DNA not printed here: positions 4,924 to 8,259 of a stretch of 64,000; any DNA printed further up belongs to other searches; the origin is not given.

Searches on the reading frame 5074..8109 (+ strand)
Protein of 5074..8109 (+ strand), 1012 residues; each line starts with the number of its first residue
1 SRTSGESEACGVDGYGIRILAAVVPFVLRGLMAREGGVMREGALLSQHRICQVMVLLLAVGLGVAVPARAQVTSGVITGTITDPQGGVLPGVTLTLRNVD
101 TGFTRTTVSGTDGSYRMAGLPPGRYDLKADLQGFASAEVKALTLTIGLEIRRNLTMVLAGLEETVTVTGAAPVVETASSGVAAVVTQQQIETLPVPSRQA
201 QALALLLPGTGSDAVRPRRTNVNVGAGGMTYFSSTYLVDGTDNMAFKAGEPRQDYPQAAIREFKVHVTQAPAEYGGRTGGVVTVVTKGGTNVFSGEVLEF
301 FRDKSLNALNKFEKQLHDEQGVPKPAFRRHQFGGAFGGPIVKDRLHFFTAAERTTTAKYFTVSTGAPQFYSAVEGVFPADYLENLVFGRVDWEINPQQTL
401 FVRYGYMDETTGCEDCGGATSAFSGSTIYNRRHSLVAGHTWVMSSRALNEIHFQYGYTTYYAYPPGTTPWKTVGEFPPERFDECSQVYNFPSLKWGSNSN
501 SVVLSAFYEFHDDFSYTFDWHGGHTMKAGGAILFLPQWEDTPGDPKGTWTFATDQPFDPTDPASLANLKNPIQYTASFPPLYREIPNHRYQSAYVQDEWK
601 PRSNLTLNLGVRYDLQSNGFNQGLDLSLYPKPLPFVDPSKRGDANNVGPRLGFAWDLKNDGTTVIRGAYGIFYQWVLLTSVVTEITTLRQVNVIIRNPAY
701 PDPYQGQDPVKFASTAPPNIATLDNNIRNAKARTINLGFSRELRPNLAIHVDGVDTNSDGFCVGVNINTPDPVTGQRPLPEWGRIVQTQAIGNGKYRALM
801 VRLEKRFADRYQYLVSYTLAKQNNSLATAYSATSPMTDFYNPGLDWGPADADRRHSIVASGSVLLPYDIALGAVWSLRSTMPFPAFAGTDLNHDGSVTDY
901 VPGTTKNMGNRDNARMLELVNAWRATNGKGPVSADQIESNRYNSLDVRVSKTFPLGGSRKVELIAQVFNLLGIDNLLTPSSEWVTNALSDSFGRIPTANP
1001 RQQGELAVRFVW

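Call 41: search_protein_families(library=pfam, proteins=[window:5074-8109:+], max_evalue=0.0001)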
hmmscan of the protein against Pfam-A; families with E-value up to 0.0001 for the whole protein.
window:5074-8109:+ (1012 aa): 3 families
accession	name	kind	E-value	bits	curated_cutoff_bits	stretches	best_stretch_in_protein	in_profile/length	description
PF25183.1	OMP_b-brl_4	-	1.6e-97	328.3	30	2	383-1002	154-836/838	Outer membrane beta barrel domain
PF13620.12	CarboxypepD_reg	-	1.4e-19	70.6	32.3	1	77-156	2-81/82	Carboxypeptidase regulatory-like domain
PF13715.12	CarbopepD_reg_2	-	4.3e-05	23.9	32.2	1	77-141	1-62/88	CarboxypepD_reg-like domain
